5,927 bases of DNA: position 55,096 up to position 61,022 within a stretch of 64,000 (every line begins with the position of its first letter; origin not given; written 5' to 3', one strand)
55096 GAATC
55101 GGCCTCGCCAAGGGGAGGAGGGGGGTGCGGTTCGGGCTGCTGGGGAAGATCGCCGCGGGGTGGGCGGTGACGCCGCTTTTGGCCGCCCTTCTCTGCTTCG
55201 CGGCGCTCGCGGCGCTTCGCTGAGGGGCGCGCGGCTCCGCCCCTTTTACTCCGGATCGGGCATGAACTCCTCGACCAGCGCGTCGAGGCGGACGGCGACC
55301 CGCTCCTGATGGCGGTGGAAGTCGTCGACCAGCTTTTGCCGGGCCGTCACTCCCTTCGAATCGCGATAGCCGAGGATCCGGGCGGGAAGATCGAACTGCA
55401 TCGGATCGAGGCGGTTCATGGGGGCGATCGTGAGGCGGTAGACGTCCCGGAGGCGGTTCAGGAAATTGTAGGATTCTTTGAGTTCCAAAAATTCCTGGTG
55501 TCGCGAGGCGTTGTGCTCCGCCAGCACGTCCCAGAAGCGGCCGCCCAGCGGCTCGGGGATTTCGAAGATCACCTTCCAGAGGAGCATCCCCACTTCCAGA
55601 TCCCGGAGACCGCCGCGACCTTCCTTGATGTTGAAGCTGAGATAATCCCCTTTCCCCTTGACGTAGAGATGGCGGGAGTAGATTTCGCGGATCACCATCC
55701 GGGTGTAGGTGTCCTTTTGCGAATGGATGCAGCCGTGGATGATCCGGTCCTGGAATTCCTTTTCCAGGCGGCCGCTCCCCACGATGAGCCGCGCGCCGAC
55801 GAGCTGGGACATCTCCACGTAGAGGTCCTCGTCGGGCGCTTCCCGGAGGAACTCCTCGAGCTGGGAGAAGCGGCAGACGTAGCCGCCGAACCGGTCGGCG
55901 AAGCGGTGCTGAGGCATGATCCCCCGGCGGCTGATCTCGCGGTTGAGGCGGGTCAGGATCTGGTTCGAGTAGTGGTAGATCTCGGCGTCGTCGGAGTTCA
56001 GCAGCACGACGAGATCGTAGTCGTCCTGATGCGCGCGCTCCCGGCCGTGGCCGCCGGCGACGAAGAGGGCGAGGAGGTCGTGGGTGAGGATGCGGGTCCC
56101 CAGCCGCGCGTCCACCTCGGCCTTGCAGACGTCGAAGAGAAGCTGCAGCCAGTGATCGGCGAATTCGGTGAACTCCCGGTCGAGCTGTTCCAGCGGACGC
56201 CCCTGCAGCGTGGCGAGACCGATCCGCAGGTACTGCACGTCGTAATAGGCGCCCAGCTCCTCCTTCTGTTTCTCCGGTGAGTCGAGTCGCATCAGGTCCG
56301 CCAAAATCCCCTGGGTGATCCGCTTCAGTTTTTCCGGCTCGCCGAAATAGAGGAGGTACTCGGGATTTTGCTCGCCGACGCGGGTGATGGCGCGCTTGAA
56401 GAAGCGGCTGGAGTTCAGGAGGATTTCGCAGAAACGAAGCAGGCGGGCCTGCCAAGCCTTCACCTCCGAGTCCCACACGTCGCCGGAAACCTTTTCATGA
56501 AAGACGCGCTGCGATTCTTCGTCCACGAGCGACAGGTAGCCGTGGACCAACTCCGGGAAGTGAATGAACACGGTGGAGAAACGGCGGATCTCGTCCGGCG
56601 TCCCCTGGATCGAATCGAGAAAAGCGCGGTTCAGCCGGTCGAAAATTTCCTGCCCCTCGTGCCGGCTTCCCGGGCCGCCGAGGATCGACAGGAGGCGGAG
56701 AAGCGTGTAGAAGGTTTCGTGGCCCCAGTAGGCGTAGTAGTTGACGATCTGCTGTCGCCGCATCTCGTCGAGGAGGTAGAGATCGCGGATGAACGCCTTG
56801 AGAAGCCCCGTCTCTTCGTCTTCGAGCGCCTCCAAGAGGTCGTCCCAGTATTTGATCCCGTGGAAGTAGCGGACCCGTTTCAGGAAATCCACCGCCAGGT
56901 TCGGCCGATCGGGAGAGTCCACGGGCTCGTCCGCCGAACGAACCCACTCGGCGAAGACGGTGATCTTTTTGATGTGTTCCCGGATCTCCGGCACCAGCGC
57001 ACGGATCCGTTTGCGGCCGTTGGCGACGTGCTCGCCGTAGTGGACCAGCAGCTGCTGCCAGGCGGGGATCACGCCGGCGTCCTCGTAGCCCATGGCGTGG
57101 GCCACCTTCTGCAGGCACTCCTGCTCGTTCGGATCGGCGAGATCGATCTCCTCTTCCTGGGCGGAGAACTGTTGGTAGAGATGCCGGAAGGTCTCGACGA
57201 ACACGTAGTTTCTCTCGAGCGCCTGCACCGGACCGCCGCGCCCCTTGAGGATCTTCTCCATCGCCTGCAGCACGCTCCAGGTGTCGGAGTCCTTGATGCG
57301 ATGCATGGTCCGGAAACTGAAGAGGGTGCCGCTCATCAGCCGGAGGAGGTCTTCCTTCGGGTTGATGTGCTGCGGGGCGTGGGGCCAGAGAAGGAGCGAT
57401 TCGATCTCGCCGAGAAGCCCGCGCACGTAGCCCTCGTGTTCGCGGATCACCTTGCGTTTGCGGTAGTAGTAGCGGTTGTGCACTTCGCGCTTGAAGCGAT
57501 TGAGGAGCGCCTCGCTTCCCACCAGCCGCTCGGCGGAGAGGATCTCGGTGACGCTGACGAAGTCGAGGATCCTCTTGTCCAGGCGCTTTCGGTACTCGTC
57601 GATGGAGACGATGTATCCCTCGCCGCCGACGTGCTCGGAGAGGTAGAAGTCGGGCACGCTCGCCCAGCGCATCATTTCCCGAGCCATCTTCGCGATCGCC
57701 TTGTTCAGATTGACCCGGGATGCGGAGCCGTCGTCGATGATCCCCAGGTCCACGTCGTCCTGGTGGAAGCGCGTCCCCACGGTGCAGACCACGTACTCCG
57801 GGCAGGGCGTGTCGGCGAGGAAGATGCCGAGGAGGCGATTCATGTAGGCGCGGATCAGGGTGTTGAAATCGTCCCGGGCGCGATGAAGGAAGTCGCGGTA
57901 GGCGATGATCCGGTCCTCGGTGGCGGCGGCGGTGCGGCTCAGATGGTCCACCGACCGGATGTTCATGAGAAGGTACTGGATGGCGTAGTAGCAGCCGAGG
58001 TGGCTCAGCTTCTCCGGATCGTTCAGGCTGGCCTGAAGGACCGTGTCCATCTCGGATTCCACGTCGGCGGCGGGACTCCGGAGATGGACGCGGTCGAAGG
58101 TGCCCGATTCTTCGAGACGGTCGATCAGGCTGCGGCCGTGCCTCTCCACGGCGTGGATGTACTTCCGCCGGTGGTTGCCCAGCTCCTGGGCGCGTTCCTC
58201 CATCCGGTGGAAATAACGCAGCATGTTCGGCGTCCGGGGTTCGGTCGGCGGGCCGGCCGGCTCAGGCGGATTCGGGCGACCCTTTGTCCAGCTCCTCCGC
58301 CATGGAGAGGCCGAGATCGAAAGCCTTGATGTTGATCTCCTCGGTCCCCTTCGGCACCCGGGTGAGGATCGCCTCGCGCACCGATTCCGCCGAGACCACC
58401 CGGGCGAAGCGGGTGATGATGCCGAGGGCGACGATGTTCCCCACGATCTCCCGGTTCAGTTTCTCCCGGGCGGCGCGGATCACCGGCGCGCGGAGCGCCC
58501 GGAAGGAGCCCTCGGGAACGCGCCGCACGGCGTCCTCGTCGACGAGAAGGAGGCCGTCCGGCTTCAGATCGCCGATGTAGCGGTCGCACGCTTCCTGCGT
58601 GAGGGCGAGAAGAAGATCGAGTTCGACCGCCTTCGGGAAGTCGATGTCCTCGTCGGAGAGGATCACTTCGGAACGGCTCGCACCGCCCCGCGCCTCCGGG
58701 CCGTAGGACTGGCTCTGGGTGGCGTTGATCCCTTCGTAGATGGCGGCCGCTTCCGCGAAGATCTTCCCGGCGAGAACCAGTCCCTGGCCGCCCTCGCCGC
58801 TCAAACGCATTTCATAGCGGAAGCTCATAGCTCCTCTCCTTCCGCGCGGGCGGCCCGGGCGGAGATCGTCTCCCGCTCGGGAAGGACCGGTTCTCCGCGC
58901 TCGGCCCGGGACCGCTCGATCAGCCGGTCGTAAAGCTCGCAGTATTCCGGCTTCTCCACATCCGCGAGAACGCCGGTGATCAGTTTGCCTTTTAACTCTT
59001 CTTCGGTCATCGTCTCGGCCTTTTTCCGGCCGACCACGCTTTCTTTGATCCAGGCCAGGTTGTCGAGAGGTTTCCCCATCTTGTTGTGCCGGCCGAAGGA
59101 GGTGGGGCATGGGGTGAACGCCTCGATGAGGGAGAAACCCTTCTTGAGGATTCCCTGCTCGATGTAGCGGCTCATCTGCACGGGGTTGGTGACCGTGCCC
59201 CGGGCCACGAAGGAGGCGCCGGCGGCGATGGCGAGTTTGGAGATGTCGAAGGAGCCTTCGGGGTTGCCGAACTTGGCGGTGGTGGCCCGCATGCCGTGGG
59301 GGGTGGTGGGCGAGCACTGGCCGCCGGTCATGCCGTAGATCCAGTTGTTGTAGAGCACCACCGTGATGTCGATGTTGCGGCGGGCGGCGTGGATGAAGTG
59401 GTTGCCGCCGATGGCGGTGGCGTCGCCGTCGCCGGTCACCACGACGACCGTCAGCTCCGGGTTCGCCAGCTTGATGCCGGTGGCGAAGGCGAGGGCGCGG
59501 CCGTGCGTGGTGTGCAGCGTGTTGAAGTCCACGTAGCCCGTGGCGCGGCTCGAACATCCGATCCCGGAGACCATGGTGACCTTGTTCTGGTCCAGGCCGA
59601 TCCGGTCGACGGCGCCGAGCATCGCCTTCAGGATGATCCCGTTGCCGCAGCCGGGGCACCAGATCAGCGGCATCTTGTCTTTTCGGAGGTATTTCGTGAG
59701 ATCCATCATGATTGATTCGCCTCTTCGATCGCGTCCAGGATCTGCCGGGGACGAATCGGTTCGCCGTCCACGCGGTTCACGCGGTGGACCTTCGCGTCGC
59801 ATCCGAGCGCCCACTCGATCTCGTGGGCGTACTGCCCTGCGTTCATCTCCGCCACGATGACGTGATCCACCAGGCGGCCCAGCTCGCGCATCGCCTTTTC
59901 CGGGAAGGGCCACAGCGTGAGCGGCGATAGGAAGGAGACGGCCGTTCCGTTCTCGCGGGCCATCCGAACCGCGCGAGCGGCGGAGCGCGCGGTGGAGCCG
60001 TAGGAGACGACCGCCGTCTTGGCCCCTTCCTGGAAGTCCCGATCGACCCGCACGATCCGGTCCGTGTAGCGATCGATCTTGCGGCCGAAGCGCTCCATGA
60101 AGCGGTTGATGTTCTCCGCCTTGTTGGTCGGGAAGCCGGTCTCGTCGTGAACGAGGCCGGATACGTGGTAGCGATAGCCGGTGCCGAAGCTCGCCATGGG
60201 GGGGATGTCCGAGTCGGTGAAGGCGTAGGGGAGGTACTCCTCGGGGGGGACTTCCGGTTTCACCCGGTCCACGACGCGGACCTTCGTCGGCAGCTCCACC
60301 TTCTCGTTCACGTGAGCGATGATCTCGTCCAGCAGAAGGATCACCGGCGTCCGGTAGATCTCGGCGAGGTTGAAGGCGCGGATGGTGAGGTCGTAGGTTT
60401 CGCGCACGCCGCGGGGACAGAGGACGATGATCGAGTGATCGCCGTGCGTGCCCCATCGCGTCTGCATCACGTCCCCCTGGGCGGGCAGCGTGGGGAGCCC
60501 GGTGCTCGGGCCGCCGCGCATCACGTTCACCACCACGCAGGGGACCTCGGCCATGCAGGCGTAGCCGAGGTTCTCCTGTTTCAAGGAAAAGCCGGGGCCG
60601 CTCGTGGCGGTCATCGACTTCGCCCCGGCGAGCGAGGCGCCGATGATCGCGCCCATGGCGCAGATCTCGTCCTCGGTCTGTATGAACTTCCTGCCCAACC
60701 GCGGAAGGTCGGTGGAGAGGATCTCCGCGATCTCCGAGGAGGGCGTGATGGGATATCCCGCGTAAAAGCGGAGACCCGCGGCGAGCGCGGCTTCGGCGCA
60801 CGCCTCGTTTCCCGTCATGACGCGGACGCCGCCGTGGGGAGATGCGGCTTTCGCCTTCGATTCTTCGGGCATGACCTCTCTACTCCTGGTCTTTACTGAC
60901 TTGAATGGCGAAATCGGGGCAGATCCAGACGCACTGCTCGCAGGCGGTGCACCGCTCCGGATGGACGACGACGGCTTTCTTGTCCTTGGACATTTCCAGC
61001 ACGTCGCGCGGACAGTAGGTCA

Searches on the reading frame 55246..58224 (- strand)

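Call 46: search_protein_families(library=pfam, proteins=[window:55246-58224:-], max_evalue=0.0001)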
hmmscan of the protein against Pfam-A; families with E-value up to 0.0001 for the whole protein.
window:55246-58224:- (992 aa): 1 family
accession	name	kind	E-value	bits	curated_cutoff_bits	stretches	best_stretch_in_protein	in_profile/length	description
PF08335.16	GlnD_UR_UTase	-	1.1e-17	64.8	21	1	849-978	11-135/141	GlnD PII-uridylyltransferase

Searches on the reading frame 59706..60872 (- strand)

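Call 46: search_protein_families(library=pfam, proteins=[window:59706-60872:-], max_evalue=0.0001)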
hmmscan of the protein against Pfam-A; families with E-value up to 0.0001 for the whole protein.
window:59706-60872:- (388 aa): 3 families
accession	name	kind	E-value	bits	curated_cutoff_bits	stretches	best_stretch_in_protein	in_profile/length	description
PF01855.24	POR_N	-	1.5e-69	234.7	27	1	27-257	1-227/231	Pyruvate flavodoxin/ferredoxin oxidoreductase, thiamine diP-bdg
PF17147.9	PFOR_II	-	2e-19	70.3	27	1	284-378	1-102/102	Pyruvate:ferredoxin oxidoreductase core domain II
PF02780.25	Transketolase_C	-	1.5e-05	25.4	25.9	1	281-345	7-71/124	Transketolase, C-terminal domain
